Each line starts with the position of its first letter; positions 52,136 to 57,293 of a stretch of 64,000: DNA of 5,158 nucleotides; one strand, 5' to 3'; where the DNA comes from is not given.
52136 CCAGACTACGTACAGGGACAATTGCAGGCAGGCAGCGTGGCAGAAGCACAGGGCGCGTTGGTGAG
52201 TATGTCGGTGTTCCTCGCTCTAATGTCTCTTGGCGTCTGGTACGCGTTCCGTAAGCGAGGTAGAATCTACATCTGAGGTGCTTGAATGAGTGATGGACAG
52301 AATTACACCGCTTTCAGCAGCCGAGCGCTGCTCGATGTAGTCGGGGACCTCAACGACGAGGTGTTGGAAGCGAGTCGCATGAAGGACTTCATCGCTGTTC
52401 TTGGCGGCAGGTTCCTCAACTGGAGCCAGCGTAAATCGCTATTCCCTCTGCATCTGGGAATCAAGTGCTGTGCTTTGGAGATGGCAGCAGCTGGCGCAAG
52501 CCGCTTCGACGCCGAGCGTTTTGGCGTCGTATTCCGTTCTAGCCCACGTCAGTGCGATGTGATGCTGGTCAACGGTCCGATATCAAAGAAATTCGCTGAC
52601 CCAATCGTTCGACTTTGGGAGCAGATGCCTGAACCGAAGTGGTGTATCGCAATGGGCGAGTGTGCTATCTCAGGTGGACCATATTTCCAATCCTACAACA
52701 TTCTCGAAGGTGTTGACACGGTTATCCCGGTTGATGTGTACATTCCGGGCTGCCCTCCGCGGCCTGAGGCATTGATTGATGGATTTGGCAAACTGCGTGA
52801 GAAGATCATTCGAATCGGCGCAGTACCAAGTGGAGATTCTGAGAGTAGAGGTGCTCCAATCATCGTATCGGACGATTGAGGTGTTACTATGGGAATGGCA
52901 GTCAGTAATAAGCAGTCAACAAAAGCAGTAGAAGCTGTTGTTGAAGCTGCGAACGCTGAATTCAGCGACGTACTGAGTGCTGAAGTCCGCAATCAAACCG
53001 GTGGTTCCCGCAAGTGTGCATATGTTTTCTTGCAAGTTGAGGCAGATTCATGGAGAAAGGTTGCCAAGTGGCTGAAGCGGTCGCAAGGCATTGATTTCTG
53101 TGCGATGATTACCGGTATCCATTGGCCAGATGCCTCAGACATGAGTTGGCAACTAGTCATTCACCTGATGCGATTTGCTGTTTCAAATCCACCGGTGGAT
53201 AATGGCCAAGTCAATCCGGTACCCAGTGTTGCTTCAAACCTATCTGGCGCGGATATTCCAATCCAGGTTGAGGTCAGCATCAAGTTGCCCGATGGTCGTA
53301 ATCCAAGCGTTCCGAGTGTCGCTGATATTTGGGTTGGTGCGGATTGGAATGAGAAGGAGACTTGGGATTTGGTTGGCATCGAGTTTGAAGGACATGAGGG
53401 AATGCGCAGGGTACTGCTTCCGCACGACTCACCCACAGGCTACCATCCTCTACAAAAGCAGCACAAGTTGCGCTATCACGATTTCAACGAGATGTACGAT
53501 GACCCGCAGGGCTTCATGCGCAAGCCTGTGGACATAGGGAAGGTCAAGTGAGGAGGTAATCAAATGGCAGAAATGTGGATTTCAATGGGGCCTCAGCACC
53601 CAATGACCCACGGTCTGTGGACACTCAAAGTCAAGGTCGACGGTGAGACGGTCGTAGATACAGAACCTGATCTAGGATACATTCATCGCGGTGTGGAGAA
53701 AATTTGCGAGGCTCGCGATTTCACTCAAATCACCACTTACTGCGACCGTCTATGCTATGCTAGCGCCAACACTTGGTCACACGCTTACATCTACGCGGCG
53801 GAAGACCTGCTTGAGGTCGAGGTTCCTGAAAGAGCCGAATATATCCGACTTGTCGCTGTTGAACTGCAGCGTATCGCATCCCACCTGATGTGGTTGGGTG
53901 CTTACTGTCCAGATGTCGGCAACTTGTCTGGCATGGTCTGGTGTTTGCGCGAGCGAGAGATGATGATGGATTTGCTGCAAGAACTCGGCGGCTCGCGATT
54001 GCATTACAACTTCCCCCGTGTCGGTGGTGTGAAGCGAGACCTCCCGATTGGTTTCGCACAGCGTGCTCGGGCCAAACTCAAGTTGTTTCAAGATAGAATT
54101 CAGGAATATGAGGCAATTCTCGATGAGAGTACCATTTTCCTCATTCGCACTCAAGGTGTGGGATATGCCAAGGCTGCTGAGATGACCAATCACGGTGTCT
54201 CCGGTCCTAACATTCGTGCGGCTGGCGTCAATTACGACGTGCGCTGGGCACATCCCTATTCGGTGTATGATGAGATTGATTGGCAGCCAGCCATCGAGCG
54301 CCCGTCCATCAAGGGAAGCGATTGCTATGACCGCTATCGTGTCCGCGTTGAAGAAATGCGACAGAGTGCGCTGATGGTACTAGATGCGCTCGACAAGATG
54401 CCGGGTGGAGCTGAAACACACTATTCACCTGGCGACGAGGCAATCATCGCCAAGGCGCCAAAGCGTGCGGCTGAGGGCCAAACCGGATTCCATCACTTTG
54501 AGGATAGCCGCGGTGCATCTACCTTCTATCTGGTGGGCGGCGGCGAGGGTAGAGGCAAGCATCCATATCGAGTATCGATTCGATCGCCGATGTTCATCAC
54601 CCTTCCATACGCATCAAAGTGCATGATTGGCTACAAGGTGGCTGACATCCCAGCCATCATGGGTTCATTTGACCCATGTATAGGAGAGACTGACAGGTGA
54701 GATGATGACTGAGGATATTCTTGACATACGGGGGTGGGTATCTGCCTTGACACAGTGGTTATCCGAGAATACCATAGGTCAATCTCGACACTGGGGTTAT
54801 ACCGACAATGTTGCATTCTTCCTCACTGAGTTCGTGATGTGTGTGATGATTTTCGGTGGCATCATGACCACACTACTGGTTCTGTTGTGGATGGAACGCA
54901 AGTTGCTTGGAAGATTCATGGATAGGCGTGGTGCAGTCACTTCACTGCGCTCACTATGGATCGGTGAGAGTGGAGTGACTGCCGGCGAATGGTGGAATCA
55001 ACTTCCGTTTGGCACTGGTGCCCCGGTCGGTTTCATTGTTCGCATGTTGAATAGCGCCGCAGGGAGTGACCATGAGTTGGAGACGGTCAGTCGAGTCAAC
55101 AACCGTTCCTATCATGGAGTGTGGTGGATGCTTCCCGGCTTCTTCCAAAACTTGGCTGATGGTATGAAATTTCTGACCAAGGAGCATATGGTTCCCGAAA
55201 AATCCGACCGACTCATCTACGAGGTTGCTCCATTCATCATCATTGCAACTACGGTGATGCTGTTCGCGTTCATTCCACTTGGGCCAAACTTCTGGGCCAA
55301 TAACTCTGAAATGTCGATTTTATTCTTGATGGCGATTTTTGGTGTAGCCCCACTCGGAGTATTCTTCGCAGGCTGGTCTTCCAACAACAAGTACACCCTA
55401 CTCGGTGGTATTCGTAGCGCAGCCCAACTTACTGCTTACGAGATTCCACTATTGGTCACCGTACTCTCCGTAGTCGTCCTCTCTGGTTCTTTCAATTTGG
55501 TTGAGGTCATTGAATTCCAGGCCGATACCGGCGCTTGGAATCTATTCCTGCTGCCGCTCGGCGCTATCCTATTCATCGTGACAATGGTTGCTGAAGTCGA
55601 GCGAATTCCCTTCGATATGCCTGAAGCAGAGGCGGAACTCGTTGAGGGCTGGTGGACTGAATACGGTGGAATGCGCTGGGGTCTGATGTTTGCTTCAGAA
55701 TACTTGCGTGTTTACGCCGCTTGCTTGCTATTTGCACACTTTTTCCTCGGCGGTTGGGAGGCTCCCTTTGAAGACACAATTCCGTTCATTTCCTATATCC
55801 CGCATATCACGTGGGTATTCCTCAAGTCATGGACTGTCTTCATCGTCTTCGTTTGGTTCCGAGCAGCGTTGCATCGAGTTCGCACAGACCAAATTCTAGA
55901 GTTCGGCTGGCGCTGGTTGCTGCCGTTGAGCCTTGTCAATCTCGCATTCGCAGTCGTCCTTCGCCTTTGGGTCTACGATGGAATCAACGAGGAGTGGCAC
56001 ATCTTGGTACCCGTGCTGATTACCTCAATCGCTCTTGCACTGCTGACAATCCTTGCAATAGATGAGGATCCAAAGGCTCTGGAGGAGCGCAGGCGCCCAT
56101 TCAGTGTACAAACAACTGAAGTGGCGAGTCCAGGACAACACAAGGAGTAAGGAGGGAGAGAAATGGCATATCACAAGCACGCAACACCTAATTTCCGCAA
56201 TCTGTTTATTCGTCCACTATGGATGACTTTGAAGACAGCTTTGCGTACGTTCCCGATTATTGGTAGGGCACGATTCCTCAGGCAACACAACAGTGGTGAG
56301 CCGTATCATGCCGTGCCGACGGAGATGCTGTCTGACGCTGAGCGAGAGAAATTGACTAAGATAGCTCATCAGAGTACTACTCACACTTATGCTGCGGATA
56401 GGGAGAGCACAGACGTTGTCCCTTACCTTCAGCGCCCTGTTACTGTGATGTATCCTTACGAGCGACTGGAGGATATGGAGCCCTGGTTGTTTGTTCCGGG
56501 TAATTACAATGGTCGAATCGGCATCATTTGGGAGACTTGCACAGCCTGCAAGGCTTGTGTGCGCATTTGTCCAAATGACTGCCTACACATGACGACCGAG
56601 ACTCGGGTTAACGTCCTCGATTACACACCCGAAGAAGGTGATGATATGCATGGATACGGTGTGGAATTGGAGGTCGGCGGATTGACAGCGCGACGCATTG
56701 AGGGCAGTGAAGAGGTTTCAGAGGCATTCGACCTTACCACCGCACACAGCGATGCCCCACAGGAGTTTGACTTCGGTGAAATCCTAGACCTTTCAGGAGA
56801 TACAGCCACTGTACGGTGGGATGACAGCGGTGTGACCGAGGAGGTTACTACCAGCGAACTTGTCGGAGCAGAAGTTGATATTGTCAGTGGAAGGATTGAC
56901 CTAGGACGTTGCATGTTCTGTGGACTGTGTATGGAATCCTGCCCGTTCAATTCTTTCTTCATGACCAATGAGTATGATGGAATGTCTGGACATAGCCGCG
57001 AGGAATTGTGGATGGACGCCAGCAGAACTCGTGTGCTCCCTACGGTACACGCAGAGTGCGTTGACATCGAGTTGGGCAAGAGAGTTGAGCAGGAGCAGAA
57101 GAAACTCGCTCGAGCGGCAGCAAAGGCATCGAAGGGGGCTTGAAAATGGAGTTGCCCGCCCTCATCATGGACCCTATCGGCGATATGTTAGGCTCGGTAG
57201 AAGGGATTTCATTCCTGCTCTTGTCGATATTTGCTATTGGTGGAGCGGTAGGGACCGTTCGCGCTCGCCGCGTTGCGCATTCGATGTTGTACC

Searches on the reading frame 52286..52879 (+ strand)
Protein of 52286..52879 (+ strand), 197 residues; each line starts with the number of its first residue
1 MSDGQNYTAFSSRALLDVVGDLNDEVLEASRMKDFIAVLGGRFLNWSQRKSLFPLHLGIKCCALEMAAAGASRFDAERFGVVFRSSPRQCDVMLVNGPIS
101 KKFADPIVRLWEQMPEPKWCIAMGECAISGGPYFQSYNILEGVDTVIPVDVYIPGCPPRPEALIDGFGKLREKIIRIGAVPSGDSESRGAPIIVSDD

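Call 7: search_protein_families(library=pfam, proteins=[window:52286-52879:+], max_evalue=0.01)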
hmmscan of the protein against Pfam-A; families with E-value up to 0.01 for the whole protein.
window:52286-52879:+ (197 aa): 1 family
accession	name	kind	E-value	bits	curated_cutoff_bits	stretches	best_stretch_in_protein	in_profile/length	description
PF01058.29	Oxidored_q6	-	1.5e-28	99.5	27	1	61-168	3-126/128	NADH ubiquinone oxidoreductase, 20 Kd subunit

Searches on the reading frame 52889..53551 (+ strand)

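Call 7: search_protein_families(library=pfam, proteins=[window:52889-53551:+], max_evalue=0.01)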
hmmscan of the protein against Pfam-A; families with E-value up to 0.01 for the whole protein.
window:52889-53551:+ (220 aa): 1 family
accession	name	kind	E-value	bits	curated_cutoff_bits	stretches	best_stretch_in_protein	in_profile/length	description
PF00329.25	Complex1_30kDa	-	9.7e-29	100.9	22.5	1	49-196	2-122/124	Respiratory-chain NADH dehydrogenase, 30 Kd subunit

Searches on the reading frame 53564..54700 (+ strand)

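Call 7: search_protein_families(library=pfam, proteins=[window:53564-54700:+], max_evalue=0.01)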
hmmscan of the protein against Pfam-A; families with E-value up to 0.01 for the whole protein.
window:53564-54700:+ (378 aa): 2 families
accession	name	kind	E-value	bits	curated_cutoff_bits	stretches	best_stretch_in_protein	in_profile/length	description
PF00346.24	Complex1_49kDa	-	3.6e-70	236.6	24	1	117-378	1-271/271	Respiratory-chain NADH dehydrogenase, 49 Kd subunit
PF00374.24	NiFeSe_Hases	-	1.3e-07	31.4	25.8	1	42-110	1-69/508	Nickel-dependent hydrogenase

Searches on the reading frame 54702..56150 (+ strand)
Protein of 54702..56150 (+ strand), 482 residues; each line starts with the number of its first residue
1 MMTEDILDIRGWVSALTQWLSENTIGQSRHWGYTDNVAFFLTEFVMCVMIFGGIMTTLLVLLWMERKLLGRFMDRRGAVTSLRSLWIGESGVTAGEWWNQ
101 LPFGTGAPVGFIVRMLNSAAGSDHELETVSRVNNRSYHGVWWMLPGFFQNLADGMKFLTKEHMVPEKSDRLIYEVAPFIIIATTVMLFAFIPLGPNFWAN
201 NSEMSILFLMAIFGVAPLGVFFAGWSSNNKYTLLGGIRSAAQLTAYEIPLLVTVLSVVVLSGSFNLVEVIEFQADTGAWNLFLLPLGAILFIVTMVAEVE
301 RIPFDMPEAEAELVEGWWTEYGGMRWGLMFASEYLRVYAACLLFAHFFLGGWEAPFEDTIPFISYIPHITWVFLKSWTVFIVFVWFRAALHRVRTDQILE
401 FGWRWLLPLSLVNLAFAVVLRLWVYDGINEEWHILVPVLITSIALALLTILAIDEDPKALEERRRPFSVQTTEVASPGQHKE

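Call 7: search_protein_families(library=pfam, proteins=[window:54702-56150:+], max_evalue=0.01)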
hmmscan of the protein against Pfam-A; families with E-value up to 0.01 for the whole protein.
window:54702-56150:+ (482 aa): 1 family
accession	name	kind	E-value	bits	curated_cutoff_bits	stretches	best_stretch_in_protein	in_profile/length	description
PF00146.26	NADHdh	-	3e-92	309.6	27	1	146-417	41-297/298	NADH dehydrogenase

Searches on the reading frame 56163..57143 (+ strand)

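Call 7: search_protein_families(library=pfam, proteins=[window:56163-57143:+], max_evalue=0.01)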
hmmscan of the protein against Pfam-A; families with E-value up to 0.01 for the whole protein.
window:56163-57143:+ (326 aa): 13 families
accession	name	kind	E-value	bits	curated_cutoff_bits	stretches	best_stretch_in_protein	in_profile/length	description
PF00037.32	Fer4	-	3.8e-12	45.9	21.1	2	245-263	3-21/24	4Fe-4S binding domain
PF12838.12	Fer4_7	-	2.2e-09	38.1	27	2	242-263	30-51/52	4Fe-4S dicluster domain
PF13187.11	Fer4_9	-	6.6e-09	36.1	27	1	124-140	35-51/52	4Fe-4S dicluster domain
PF13237.11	Fer4_10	-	9.4e-09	35.5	25.5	2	244-270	3-22/53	4Fe-4S dicluster domain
PF14697.11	Fer4_21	-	2.9e-07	31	35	1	120-143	35-59/59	4Fe-4S dicluster domain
PF13484.11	Fer4_16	-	3.5e-07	31.3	30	1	126-148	2-23/66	4Fe-4S double cluster binding domain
PF12797.12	Fer4_2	-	5e-07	29.7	24.5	1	121-137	5-21/22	4Fe-4S binding domain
PF13183.11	Fer4_8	-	6.1e-07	30.3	27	1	247-268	2-24/68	4Fe-4S dicluster domain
PF12800.12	Fer4_4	-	1.7e-05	25.2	24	1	124-138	2-16/17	4Fe-4S binding domain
PF13534.11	Fer4_17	-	0.00017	22.5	22.2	0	122-139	42-59/61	4Fe-4S dicluster domain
PF25160.1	LdpA_Fe-S-bd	-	0.00046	20.3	27.6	0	242-264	20-42/49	LdpA Fe-S cluster-binding domain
PF12798.12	Fer4_3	-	0.0033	18.6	27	0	250-263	1-14/15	4Fe-4S binding domain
PF12837.12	Fer4_6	-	0.0093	16.3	25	0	245-263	4-22/24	4Fe-4S binding domain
